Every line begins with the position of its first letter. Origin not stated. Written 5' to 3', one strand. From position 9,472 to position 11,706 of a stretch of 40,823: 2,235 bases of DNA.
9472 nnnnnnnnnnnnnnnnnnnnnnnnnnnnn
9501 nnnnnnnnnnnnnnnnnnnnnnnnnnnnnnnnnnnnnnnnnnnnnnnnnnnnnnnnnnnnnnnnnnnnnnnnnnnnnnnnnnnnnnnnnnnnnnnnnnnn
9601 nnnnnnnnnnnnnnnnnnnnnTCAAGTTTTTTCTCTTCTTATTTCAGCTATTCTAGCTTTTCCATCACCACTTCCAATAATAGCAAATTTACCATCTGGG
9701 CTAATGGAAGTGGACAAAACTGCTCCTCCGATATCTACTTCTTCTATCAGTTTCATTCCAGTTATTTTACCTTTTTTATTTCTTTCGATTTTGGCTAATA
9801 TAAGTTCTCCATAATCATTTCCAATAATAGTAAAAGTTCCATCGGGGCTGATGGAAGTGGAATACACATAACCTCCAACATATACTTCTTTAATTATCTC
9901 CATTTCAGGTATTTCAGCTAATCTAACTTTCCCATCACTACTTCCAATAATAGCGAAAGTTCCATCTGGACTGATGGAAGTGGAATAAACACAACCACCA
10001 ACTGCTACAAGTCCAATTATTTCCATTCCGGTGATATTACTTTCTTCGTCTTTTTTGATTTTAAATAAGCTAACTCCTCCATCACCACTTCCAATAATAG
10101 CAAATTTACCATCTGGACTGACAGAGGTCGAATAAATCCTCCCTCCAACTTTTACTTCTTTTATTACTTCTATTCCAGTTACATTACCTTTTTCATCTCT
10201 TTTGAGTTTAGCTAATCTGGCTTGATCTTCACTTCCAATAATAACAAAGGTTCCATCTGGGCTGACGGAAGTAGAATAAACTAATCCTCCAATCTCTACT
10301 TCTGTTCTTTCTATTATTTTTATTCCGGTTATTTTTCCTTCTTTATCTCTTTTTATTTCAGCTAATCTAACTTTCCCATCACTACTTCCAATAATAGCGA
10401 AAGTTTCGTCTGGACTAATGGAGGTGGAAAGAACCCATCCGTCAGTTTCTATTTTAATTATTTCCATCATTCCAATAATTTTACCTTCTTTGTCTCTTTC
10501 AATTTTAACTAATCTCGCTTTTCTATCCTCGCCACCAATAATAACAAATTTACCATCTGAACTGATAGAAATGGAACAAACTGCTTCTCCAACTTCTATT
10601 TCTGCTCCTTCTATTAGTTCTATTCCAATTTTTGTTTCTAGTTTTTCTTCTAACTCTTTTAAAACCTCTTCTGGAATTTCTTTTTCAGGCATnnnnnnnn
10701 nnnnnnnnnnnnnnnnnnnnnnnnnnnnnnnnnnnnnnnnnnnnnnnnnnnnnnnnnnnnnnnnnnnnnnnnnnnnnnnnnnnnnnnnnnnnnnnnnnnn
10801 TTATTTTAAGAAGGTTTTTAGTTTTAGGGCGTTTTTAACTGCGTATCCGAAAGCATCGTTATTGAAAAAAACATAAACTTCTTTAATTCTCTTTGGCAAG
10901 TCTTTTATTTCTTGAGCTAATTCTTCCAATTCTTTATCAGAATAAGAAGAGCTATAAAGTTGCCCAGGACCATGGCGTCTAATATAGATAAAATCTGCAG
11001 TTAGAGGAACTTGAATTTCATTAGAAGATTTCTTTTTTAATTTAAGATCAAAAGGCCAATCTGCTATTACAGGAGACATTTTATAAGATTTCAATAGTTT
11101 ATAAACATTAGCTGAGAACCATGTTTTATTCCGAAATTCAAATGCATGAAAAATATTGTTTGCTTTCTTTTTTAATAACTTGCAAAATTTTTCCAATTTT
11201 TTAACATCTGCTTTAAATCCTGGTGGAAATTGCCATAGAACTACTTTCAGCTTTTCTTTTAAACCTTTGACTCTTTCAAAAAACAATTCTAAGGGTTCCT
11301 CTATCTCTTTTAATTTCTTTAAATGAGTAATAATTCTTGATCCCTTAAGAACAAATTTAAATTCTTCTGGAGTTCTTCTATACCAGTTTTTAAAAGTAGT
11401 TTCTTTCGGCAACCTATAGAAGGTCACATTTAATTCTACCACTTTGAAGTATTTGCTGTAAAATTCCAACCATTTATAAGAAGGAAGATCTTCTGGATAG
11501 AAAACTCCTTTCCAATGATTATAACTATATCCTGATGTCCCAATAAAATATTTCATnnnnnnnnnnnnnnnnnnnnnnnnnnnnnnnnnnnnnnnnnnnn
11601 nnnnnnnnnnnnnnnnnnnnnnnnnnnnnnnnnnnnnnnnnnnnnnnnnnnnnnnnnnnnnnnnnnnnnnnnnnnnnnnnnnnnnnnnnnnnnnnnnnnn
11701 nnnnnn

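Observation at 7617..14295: Repair cluster combining stand-alone LigD Pol and PE modules with archaeal-type FEN1, EndoQ, DUF72, a propeller and two unknowns, with no Ku or ligase in view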

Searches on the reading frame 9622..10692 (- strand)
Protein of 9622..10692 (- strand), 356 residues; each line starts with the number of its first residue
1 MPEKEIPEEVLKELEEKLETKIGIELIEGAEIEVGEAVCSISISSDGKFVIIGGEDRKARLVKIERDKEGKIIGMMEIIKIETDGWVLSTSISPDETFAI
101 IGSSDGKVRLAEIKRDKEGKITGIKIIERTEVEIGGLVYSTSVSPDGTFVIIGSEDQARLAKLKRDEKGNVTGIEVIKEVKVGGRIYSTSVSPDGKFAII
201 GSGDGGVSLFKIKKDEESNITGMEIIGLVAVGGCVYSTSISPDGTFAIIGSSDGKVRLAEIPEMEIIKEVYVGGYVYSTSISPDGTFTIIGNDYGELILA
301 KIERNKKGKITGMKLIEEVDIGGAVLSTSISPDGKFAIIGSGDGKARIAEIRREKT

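Call 3: search_protein_families(library=pfam, proteins=[window:9622-10692:-], max_evalue=0.01)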
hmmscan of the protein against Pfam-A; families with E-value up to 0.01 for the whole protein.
window:9622-10692:- (356 aa): 35 families (the best 25 are shown)
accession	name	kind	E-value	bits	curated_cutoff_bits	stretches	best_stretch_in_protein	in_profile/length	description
PF00400.38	WD40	-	5.5e-23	80.8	27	0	234-258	13-37/39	WD domain, G-beta repeat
PF25174.1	Beta-prop_THOC3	-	3.6e-17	62.7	305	1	37-304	4-244/272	THOC3 beta-propeller domain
PF23414.1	Beta-prop_EML_2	-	1.4e-16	61.2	90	2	240-350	6-109/266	Echinoderm microtubule-associated protein second beta-propeller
PF24817.1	WD40_WDHD1_1st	-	2.3e-16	60.3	109.9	1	36-216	87-255/291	WDHD1 first WD40 domain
PF24814.1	WD40_Prp19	-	1.3e-15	57.7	320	2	39-216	10-168/281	Prp19 WD40 domain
PF25172.1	Beta-prop_WDR3_2nd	-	2.4e-13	50.4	140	2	32-154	36-152/293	WDR3 second beta-propeller domain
PF12894.13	ANAPC4_WD40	-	3.1e-13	50.2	22.9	0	233-271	39-77/91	Anaphase-promoting complex subunit 4 WD40 domain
PF24807.1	WD40_CDC20-Fz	-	6.8e-12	45.7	200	1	232-353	51-166/292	CDC20/Fizzy WD40 domain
PF24805.1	EIF3I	-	2.9e-09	36.9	200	2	85-292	53-248/324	EIF3I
PF13570.13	Beta-prop_ACSF4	-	3.4e-09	37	133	1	147-297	19-157/329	Beta-alanine-activating enzyme, beta-propeller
PF02239.22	Cytochrom_D1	-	5.7e-09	35.4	25.5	1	237-292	40-95/368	Cytochrome D1 heme domain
PF23756.1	Beta-prop_HPS5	-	1.1e-08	35.1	34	1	176-262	10-89/328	HPS5 beta propeller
PF25391.1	WD40_Gbeta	-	1.4e-08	34.6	150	1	138-274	100-225/340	G protein beta WD-40 repeat protein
PF25173.1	Beta-prop_WDR3_1st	-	3.5e-08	33.8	154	0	185-259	31-98/184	WDR3 first beta-propeller domain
PF17005.11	WD40_like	-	1.1e-07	32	40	0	38-121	3-78/301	WD40-like domain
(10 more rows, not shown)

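Call 4: search_protein_families(library=ncbifam, proteins=[window:9622-10692:-], max_evalue=0.01)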
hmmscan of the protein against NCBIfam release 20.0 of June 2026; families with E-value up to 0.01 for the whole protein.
window:9622-10692:- (356 aa): 6 families
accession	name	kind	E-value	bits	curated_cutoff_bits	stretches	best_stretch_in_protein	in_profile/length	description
NF052340.1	hydrazine_beta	equivalog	1.8e-08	33.8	560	2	188-339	37-179/372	hydrazine synthase subunit beta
NF052337.1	tail_tube_6XGR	equivalog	4.6e-06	26.3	60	0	275-297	204-226/245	phage tail tube protein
TIGR03866.1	PQQ_ABC_repeats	subfamily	6.6e-05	22.1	287.3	0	130-291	119-276/310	PQQ-dependent catabolism-associated beta-propeller protein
NF052342.1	hydrazine_BC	exception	0.00014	20.2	1250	0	299-341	256-298/690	hydrazine synthase subunit beta-gamma fusion subunit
NF040962.1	near_HgcAB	equivalog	0.0013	18.6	70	0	109-131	33-55/70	HgcAB-associated protein HgcC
NF033510.3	Ca_tandemer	repeat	0.0014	18.9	50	0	128-151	44-67/96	Ca2+-stabilized repeat-containing adhesin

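Call 40: search_protein_families(library=phrogs, proteins=[window:9622-10692:-], max_evalue=0.1)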
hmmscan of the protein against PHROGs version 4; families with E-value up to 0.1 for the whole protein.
window:9622-10692:- (356 aa): 14 families
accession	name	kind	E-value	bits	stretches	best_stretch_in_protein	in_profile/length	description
phrog_19311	-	unknown function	1.8e-07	30.6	1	184-332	723-866/1023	-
phrog_23282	-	unknown function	9.2e-06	25.5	0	246-291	130-175/439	-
phrog_1551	-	unknown function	8.8e-05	23.1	0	246-263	24-40/64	-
phrog_10102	-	unknown function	0.00015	22.7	0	243-258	39-54/56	-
phrog_29826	-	unknown function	0.00026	22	0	177-226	10-60/97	-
phrog_6772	-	unknown function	0.00043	21.2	0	187-232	26-70/86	-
phrog_37431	-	unknown function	0.0014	19.7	0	230-258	80-108/126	-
phrog_19057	-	unknown function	0.0019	18.9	0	13-77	18-81/104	-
phrog_9324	-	unknown function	0.0022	18.7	0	105-123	20-39/56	-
phrog_21580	-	unknown function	0.0071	17.4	0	289-343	26-78/85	-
phrog_1504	-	unknown function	0.018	16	0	138-176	36-74/77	-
phrog_807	-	tail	0.021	15.3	0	275-297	206-228/256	major tail protein with Ig-like domain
phrog_265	-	DNA, RNA and nucleotide metabolism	0.069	14.5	0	92-121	7-36/99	replication initiation protein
phrog_32940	-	unknown function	0.089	13.5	0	334-351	10-28/29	-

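Call 71: search_protein_families(library=padloc, proteins=[window:9622-10692:-], max_evalue=0.01)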
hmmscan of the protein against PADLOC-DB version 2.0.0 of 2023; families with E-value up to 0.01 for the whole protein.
window:9622-10692:- (356 aa): 0 families

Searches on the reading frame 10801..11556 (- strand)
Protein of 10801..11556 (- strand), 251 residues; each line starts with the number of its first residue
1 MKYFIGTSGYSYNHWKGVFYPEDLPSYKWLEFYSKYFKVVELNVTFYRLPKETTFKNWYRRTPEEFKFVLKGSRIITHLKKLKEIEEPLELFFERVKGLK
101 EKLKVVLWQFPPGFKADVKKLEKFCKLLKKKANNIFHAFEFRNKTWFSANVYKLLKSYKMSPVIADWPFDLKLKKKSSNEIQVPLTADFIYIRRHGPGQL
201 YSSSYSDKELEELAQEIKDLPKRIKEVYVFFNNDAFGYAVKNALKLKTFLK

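Call 3: search_protein_families(library=pfam, proteins=[window:10801-11556:-], max_evalue=0.01)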
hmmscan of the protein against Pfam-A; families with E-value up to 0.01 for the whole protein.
window:10801-11556:- (251 aa): 1 family
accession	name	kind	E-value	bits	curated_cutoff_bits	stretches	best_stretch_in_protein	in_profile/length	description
PF01904.24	DUF72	-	5e-69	233.1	25.3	1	20-247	1-215/217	Protein of unknown function DUF72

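Call 4: search_protein_families(library=ncbifam, proteins=[window:10801-11556:-], max_evalue=0.01)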
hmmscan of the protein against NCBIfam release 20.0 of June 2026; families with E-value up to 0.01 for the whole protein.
window:10801-11556:- (251 aa): 1 family
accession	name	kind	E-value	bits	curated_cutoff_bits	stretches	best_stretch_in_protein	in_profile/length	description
NF007637.0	PRK10302.1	equivalog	1.8e-16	60.2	412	1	28-148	20-138/272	hypothetical protein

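Call 66: search_solved_structures(query=window:10801-11556:-, max_evalue=0.001)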
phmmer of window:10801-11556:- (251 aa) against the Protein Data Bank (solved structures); distinct sequences matched with E-value up to 0.001: 2.
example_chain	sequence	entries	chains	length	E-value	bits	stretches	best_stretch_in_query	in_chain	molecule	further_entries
1vpq_A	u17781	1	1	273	1.1e-33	120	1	4-250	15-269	hypothetical protein TM1631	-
1vpy_A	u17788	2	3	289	1.6e-11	47.5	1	31-249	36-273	PROTEIN (hypothetical protein EF0366) | hypothetical protein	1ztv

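Call 71: search_protein_families(library=padloc, proteins=[window:10801-11556:-], max_evalue=0.01)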
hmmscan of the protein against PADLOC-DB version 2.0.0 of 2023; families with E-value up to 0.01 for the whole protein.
window:10801-11556:- (251 aa): 0 families

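Call 74: search_dna_similar(query=window:10801-11556:-, collection=plasmids, mode=protein, max_rows=40, max_evalue=1e-10)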
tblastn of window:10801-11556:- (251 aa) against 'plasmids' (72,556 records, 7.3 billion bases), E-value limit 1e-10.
Records with a match: 134; places in all: 141; records where one place covers at least 80% of the query: 132.
Best place of each record, by identity: <60% 134.
By first word of the organism name: Agrobacterium 35; Rhizobium 26; Paracoccus 11; Ensifer 9; Shinella 9; Sinorhizobium 5; Hymenobacter 4; Bradyrhizobium 3; Burkholderia 3; Caballeronia 3; and 21 more.
By predicted mobility (MOB-suite, as given by PLSDB): non-mobilizable 82; conjugative 45; mobilizable 7.
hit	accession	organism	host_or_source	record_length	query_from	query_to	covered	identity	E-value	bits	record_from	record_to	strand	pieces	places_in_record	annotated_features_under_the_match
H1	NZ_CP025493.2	Legionella sainthelensi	Homo sapiens,Clinical ...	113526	3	251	99%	38.0%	7e-32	130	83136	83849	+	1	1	DUF72 domain-containing protein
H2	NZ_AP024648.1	Arthrobacter sp. StoSoilB13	-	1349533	1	247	98%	38.1%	3e-33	134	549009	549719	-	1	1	record has no annotation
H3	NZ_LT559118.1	Nonomuraea gerenzanensis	-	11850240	1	249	99%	36.9%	4e-27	116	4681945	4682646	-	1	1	none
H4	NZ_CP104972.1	Phyllobacterium zundukense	Vicia costata,cell culture,root nodule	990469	5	250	98%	35.4%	3e-28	119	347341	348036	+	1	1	DUF72 domain-containing protein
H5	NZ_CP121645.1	Bradyrhizobium barranii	Chamaecytisus prolifer var. ...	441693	2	250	99%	34.9%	5e-29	122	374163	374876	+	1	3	DUF72 domain-containing protein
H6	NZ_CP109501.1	Streptomyces sp. NBC_01426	-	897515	1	251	100%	34.0%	7e-24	107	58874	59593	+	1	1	DUF72 domain-containing protein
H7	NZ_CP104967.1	Phyllobacterium sp. A18/5-2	Vicia costata,cell culture,root nodule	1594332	5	250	98%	34.6%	1e-29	124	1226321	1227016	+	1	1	none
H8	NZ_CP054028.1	Rhizobium hidalgonense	Pisum sativum l. (pea),Pure culture,Pea ...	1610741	5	250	98%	34.6%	2e-26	114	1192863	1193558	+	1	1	record has no annotation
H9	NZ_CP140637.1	Rhizobium indigoferae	Indigofera amblyantha,Pure culture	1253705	2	246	98%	34.7%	2e-26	114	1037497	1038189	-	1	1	record has no annotation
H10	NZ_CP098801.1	Rhizobium anhuiense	Trifolium dubium,Cell culture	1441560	2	246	98%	34.7%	3e-26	114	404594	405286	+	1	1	record has no annotation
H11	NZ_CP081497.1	Streptomyces sp. BHT-5-2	whole organism,plant soil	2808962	1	245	98%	34.4%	2e-28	120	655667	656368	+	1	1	none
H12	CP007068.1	Rhizobium leguminosarum bv. trifolii CB782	plant root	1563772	5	250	98%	34.1%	3e-26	113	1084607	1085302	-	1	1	hypothetical protein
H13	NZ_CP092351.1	Rhizobium sp. C104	Cell culture,nodule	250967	2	250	99%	33.3%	5e-27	116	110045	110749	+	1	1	DUF72 domain-containing protein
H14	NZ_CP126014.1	Bradyrhizobium japonicum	Glycine max,soybean,root nodule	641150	2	250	99%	33.3%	5e-26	113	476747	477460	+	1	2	DUF72 domain-containing protein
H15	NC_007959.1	Nitrobacter hamburgensis X14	-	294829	4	250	98%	33.2%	4e-26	113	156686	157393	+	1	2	DUF72 domain-containing protein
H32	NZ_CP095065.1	Hymenobacter volaticus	single cell,air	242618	5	250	98%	32.1%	3e-21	99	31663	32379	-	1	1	DUF72 domain-containing protein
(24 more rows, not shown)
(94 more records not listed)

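Call 75: get_annotated_region(hit=H15, flank=6000)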
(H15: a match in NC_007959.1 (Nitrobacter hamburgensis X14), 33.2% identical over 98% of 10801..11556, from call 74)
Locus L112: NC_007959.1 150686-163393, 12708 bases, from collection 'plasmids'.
description: Nitrobacter hamburgensis X14 plasmid 1, complete sequence
organism: Nitrobacter hamburgensis X14 (NCBI taxid 323097)
taxonomy: Bacteria; Pseudomonadota; Alphaproteobacteria; Hyphomicrobiales; Nitrobacteraceae; Nitrobacter; Nitrobacter hamburgensis; Nitrobacter hamburgensis X14
host: -; source: -; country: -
typing (MOB-suite, as given by PLSDB): mobilizable; replicon rep_cluster_472; relaxase MOBP
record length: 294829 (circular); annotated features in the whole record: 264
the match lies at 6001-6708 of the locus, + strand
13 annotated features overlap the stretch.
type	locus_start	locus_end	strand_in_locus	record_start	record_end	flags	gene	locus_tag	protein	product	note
CDS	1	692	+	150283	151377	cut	-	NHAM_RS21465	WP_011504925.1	enolase C-terminal domain-like protein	-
CDS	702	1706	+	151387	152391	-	-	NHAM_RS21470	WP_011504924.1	hypothetical protein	-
CDS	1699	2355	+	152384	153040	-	-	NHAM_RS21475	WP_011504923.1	gluconate 2-dehydrogenase subunit 3 family protein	-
CDS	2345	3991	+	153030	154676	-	-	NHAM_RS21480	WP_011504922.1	GMC family oxidoreductase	-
CDS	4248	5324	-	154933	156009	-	-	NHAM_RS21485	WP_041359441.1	flavodoxin family protein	-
CDS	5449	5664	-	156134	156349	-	-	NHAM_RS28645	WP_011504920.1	hypothetical protein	-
CDS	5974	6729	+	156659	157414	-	-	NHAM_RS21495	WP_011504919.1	DUF72 domain-containing protein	-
CDS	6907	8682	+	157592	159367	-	-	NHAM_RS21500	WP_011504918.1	ABC transporter ATP-binding protein/permease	-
CDS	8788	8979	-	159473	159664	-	-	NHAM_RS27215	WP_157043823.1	hypothetical protein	-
CDS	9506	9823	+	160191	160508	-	-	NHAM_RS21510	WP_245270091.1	hypothetical protein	-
CDS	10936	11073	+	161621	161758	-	-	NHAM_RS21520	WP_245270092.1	TraC family protein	-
CDS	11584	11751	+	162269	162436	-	-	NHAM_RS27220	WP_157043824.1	hypothetical protein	-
CDS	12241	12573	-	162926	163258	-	-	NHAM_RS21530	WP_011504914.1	hypothetical protein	-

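Call 76: get_annotated_region(hit=H5, flank=6000)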
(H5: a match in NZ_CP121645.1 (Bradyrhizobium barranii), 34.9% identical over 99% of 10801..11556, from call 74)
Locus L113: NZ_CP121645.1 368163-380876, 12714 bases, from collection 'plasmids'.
description: Bradyrhizobium barranii strain CC1502 plasmid pCC1502_1, complete sequence
organism: Bradyrhizobium barranii (NCBI taxid 2992140)
taxonomy: Bacteria; Pseudomonadota; Alphaproteobacteria; Hyphomicrobiales; Nitrobacteraceae; Bradyrhizobium; Bradyrhizobium barranii
host: -; source: Chamaecytisus prolifer var. palmensis,cell culture; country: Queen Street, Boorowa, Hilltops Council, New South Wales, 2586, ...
typing (MOB-suite, as given by PLSDB): conjugative; replicon rep_cluster_506; relaxase MOBP,MOBP,MOBP; mating-pair formation MPF_T
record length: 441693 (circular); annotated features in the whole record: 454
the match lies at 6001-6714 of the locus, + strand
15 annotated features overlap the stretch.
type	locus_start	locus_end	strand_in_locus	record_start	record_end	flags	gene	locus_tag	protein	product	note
CDS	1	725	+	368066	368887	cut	-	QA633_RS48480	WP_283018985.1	sensor histidine kinase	GO:0007165 - signal transduction [Evidence IEA]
CDS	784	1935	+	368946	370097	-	-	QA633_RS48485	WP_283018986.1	YihY/virulence factor BrkB family protein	-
CDS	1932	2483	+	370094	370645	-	-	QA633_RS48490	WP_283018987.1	MOSC domain-containing protein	-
CDS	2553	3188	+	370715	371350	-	-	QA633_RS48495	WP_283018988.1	isochorismatase family cysteine hydrolase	-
CDS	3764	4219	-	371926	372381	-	-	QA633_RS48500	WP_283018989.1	FAD-binding oxidoreductase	-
CDS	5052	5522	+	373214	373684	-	-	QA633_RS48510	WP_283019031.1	inorganic diphosphatase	-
CDS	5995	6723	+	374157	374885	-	-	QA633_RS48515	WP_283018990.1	DUF72 domain-containing protein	-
CDS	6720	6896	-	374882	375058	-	-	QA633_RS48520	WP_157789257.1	hypothetical protein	-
CDS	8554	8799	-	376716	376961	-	-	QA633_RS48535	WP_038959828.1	hypothetical protein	-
CDS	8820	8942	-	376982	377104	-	-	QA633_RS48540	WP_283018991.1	hypothetical protein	-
CDS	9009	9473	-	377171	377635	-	-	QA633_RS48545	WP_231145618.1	hypothetical protein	-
CDS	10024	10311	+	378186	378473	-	-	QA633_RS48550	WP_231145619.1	response regulator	GO:0000160 - phosphorelay signal transduction system [Evidence IEA]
CDS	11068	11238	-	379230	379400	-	-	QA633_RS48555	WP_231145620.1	hypothetical protein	-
CDS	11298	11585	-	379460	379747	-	-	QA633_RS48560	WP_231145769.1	hypothetical protein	-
CDS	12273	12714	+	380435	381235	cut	-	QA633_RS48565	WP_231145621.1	AraC family transcriptional regulator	-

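Call 77: get_annotated_region(hit=H32, flank=6000)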
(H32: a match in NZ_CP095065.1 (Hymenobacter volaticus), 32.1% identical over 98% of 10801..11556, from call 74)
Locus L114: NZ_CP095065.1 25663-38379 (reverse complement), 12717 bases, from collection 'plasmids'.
description: Hymenobacter volaticus strain 5420 S-77 plasmid unnamed4, complete sequence
organism: Hymenobacter volaticus (NCBI taxid 2932254)
taxonomy: Bacteria; Bacteroidota; Cytophagia; Cytophagales; Hymenobacteraceae; Hymenobacter; Hymenobacter volaticus
host: -; source: single cell,air; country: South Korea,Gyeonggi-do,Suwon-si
typing (MOB-suite, as given by PLSDB): non-mobilizable
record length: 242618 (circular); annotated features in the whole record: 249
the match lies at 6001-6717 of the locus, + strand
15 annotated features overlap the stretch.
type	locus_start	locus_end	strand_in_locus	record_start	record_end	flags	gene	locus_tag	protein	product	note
CDS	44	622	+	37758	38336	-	-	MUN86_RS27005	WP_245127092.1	Crp/Fnr family transcriptional regulator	GO:0006355 - regulation of DNA-templated transcription [Evidence IEA]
CDS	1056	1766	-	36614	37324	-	-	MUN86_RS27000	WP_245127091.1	bestrophin family ion channel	-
CDS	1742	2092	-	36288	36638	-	-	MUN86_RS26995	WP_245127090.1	bestrophin family protein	-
CDS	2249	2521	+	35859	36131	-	-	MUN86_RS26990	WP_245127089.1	hypothetical protein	-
CDS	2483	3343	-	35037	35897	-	-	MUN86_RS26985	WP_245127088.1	AraC family transcriptional regulator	-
CDS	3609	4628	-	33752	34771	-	-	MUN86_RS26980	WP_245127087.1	SDR family NAD(P)-dependent oxidoreductase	-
CDS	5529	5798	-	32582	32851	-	-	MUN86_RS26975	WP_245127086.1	hypothetical protein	-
CDS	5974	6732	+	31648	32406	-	-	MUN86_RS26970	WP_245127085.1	DUF72 domain-containing protein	-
CDS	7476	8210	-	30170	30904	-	-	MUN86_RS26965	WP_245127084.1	cupin domain-containing protein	-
CDS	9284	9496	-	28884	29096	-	-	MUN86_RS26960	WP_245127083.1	hypothetical protein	-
CDS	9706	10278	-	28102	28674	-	-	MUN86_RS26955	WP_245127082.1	Crp/Fnr family transcriptional regulator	GO:0006355 - regulation of DNA-templated transcription [Evidence IEA]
CDS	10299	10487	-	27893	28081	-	-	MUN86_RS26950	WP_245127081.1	hypothetical protein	-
CDS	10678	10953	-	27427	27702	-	-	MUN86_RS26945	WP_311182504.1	hypothetical protein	-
CDS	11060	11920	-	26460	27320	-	-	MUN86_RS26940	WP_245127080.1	putative sensor domain DACNV-containing protein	-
CDS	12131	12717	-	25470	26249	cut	-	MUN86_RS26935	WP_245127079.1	SDR family oxidoreductase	-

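Call 78: get_annotated_region(hit=H1, flank=6000)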
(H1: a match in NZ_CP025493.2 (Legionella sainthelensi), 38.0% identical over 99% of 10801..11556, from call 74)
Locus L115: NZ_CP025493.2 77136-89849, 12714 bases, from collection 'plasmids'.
description: Legionella sainthelensi strain LA01-117 plasmid pLA01-117_113k, complete sequence
organism: Legionella sainthelensi (NCBI taxid 28087)
taxonomy: Bacteria; Pseudomonadota; Gammaproteobacteria; Legionellales; Legionellaceae; Legionella; Legionella sainthelensi
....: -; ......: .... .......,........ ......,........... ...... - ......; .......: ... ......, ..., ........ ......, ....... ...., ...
typing (MOB-suite, as given by PLSDB): conjugative; relaxase MOBF; mating-pair formation MPF_F
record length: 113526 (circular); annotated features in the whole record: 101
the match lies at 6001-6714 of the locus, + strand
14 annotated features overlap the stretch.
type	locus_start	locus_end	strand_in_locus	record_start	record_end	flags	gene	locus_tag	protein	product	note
CDS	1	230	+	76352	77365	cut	-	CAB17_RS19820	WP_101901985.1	ParA family protein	-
CDS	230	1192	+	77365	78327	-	-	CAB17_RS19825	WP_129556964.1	hypothetical protein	-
CDS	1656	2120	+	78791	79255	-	-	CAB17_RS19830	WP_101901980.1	general stress protein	-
CDS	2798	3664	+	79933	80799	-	-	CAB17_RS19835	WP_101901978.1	SDR family oxidoreductase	-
CDS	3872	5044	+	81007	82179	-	-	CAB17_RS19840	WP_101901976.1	zinc-dependent alcohol dehydrogenase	-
CDS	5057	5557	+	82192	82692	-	-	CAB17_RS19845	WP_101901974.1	hemerythrin domain-containing protein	-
CDS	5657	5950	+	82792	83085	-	-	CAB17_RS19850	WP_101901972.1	hypothetical protein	-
CDS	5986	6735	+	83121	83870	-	-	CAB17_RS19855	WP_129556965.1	DUF72 domain-containing protein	-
CDS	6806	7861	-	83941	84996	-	-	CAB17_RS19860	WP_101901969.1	WavE lipopolysaccharide synthesis family protein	-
CDS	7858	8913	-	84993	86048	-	-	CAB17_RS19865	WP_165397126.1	WavE lipopolysaccharide synthesis family protein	-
CDS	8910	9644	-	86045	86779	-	-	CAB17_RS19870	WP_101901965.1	sugar phosphate nucleotidyltransferase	GO:0009058 - biosynthetic process [Evidence IEA]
CDS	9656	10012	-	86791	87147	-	-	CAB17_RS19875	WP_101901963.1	HAD hydrolase family protein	-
CDS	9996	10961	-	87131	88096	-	-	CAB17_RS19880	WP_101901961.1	hypothetical protein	-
CDS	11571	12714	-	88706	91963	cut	-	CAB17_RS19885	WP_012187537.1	Tn3 family transposase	-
